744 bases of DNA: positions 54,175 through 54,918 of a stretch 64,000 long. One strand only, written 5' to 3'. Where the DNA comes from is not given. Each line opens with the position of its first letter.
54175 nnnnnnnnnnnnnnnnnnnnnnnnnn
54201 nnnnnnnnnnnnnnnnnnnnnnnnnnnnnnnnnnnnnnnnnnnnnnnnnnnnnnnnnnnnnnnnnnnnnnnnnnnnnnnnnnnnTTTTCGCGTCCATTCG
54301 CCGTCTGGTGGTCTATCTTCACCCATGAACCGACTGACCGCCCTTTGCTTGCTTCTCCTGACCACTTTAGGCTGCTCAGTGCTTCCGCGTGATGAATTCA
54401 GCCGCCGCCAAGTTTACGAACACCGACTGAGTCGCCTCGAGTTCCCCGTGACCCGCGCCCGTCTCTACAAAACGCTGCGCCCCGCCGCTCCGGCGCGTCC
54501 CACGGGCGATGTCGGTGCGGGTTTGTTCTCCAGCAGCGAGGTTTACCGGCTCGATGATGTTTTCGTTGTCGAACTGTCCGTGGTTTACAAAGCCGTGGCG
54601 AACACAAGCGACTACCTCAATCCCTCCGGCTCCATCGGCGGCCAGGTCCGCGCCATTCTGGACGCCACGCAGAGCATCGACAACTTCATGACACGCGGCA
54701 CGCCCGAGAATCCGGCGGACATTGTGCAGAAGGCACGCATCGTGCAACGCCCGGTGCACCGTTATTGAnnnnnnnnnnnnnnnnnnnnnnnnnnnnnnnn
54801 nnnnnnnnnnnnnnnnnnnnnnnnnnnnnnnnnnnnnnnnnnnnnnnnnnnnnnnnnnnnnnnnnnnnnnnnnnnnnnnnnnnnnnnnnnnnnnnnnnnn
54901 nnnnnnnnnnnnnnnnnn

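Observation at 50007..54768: pelABC-like triad (pseudo-PelA, TPR-like protein, lipoprotein) detached from any synthase genes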

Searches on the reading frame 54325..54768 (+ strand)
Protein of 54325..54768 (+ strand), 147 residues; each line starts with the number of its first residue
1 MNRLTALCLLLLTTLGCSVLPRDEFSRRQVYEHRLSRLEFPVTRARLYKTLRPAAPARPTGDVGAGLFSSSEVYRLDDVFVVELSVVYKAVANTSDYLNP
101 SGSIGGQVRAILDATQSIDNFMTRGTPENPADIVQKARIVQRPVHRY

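Call 41: search_protein_families(library=pfam, proteins=[window:54325-54768:+], max_evalue=1)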
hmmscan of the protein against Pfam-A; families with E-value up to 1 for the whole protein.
window:54325-54768:+ (147 aa): 0 families

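Call 52: search_protein_representatives(protein=window:54325-54768:+)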
Query: 147 residues. Proteins with E-value up to 0.001 (for the whole library): 9; up to 1e-10: 3; up to 1e-30: 3. The best 9 are listed.
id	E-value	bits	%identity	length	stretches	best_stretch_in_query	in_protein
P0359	3.0e-61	221.7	69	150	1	4-147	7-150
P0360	3.2e-38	147.1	54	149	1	4-144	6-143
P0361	5.3e-38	146.4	54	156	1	11-145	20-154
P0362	1.9e-08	50.7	34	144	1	12-136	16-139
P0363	3.2e-05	40.2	47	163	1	9-88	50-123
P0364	1.1e-04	38.5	36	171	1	3-101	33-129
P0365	1.4e-04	38.1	43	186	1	20-99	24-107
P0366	3.2e-04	37.0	31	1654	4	60-131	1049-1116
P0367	4.1e-04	36.7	43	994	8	91-118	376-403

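Call 64: predict_structure(alignment_id=A5)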
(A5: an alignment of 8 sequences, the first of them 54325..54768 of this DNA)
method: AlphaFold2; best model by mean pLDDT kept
length: 147 residues; sequences in the alignment: 8
mean_pLDDT: 67.6   pTM: 0.56
mean pLDDT of the five models: 67.6, 65.7, 65.6, 64.1, 63.1
residues with pLDDT >= 90: 34; 70-90: 36; 50-70: 33; < 50: 44
segments of 3 or more residues with pLDDT < 50: 91-129, 145-147
pLDDT, mean of each block of 10 residues (from residue 1): 63 56 86 92 86 88 60 90 81 39 38 43 46 85 59
secondary structure, 60 per line:
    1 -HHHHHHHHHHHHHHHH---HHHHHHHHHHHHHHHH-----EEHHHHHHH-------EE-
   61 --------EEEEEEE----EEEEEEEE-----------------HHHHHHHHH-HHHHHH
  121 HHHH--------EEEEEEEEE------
elements in order: H2-17 H21-36 H44-50 E69-75 E80-87 H105-113 H115-124 E133-141

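Call 69: fold_search(model_id=the predicted structure, library=pdb)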
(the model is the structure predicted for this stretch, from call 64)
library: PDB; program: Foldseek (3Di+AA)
matches with E <= 10: 346; with E <= 0.001: 0
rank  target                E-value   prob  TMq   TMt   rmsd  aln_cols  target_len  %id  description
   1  2zva                  4.7e-01  0.14  0.22  0.15   9.0        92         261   14  Lyn Tyrosine Kinase Domain-Dasatinib complex (released 2008-11-11)
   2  3g6g_A                4.7e-01  0.12  0.20  0.13   9.5        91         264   15  Equally potent inhibition of c-Src and Abl by compounds that recognize inactive kinase conformations (released 2009-03-24)
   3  3qgw_B                5.3e-01  0.13  0.22  0.15   8.7        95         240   13  Crystal Structure of ITK kinase bound to an inhibitor (released 2011-06-22)
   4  3g6h_B                5.3e-01  0.12  0.21  0.14   9.1        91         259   15  Src Thr338Ile inhibited in the DFG-Asp-Out conformation (released 2009-03-24)
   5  6bsd                  5.3e-01  0.11  0.20  0.13   8.0        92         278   13  DDR1 bound to Dasatinib (released 2018-12-05)
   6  3f3t_A                5.6e-01  0.13  0.22  0.15   9.0        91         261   15  Kinase domain of cSrc in complex with inhibitor RL38 (Type III) (released 2009-03-03)
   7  3sxs                  6.4e-01  0.11  0.20  0.13   9.4        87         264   13  Crystal structure of BMX non-receptor tyrosine kinase complexed with PP2 (released 2011-09-21)
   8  2zv7                  6.8e-01  0.12  0.22  0.15   9.0        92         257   14  Lyn Tyrosine Kinase Domain, apo form (released 2008-11-11)
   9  6fer_G                6.8e-01  0.12  0.23  0.15   7.5        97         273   15  Crystal Structure of human DDR2 kinase in complex with 2-[4,5-difluoro-2-oxo-1'-(1H-pyrazolo[3,4-b]pyridine-5-carbonyl (released 2018-11-28)
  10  5fdx_B                6.8e-01  0.10  0.22  0.14   8.3        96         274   14  Structure of DDR1 receptor tyrosine kinase in complex with D2164 inhibitor at 2.65 Angstroms resolution. (released 2016-10-26)
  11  5yk2                  6.8e-01  0.09  0.22  0.10  22.8       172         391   13  The complex structure of Rv3197-erythromycin from Mycobacterium tuberculosis (released 2018-02-07)
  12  2zv9                  7.6e-01  0.13  0.22  0.15   8.9        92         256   14  Lyn Tyrosine Kinase Domain-PP2 complex (released 2008-11-11)
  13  2qnj_B                8.1e-01  0.12  0.23  0.13   8.9        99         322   12  Kinase and Ubiquitin-associated domains of MARK3/Par-1 (released 2007-09-04)
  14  9ns0_MODEL_1_A        8.1e-01  0.10  0.21  0.13   8.2        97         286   15  Ground state of Src kinase domain (released 2026-01-21)
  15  2pl0                  8.6e-01  0.10  0.21  0.14   9.0        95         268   13  LCK bound to imatinib (released 2007-10-09)
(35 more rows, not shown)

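Call 96: search_protein_families(library=padloc, proteins=[window:54325-54768:+], max_evalue=0.01)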
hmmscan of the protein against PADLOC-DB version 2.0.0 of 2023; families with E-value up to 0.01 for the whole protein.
window:54325-54768:+ (147 aa): 0 families
